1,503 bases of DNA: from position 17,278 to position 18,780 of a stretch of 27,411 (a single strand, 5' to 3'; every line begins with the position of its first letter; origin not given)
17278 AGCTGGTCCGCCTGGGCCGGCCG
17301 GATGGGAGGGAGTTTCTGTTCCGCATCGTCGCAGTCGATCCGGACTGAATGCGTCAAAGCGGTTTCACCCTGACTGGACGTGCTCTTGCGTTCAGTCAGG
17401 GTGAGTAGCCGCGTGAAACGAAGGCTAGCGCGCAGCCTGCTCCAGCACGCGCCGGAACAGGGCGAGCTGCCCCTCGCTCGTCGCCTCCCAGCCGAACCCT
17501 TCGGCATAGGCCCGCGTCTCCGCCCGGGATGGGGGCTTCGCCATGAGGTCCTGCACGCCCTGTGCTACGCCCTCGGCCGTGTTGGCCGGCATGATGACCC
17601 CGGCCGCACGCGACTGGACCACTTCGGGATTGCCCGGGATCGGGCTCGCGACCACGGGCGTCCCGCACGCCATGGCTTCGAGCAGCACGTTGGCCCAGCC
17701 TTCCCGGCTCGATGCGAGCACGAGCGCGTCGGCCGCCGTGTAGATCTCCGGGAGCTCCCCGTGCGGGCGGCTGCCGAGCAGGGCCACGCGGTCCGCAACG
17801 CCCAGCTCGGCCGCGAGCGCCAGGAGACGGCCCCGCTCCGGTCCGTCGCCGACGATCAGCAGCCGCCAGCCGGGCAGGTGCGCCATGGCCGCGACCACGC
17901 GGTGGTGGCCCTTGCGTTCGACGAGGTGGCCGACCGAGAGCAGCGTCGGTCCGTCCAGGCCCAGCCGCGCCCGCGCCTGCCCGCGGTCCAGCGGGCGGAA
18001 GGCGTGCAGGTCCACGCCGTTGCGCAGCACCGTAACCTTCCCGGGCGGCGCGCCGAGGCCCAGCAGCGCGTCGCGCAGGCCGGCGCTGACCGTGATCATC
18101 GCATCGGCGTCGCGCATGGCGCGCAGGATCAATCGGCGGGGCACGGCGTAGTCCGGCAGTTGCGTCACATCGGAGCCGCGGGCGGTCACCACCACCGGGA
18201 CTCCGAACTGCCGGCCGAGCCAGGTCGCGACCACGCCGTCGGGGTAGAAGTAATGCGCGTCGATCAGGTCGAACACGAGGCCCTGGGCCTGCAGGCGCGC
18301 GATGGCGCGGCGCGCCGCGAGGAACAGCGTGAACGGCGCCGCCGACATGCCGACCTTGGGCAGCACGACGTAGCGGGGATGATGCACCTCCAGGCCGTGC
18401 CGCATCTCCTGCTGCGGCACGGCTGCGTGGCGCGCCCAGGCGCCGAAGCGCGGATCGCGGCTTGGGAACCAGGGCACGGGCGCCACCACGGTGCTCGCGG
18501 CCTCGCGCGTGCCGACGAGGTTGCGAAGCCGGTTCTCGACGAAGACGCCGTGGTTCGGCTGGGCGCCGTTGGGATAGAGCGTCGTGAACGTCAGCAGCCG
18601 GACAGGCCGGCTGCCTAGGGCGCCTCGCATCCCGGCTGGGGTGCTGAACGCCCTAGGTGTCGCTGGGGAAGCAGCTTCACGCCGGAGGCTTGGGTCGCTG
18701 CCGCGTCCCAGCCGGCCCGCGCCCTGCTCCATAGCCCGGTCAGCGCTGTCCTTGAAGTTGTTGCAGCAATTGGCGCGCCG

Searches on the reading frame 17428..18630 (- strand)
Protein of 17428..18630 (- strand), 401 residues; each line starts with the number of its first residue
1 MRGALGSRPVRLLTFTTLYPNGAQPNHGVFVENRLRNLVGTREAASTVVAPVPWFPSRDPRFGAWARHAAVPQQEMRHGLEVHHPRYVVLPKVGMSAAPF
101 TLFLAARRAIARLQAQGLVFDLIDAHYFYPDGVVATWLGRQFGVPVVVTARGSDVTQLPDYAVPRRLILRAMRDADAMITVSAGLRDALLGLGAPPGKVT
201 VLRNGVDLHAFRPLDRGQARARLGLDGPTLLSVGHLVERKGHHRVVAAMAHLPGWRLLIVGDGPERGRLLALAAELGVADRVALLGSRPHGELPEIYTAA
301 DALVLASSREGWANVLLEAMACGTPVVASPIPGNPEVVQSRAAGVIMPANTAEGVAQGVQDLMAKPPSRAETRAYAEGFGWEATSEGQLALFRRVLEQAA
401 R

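Call 62: find_encoding_contigs(protein=window:17428-18630:-, flank=3000, max_places=6)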
Protein window:17428-18630:- (401 aa): no gene with exactly this product is on record in the collection.

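Call 68: search_protein_families(library=pfam, proteins=[window:17428-18630:-], max_evalue=0.01)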
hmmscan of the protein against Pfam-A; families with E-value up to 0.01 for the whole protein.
window:17428-18630:- (401 aa): 7 families
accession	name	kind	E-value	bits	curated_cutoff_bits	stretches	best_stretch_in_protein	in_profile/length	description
PF00534.26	Glycos_transf_1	-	7e-40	136.8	26.4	1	225-377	13-170/172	Glycosyl transferases group 1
PF13692.12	Glyco_trans_1_4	-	9e-32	110.7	27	1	228-364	2-141/142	Glycosyl transferases group 1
PF13439.12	Glyco_transf_4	-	4.3e-18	66.3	28.5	1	73-208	28-168/170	Glycosyltransferase Family 4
PF13579.12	Glyco_trans_4_4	-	5.8e-13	49.9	29.7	1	67-205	26-158/158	Glycosyl transferase 4-like domain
PF13524.12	Glyco_trans_1_2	-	1.7e-07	31.7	25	1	243-373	3-122/144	Glycosyl transferase-like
PF13477.12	Glyco_trans_4_2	-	0.00036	21.2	23.4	1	95-180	54-137/139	Glycosyl transferase 4-like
PF20706.3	GT4-conflict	-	0.00036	20.1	26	1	168-341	140-323/385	Family 4 Glycosyltransferase in conflict systems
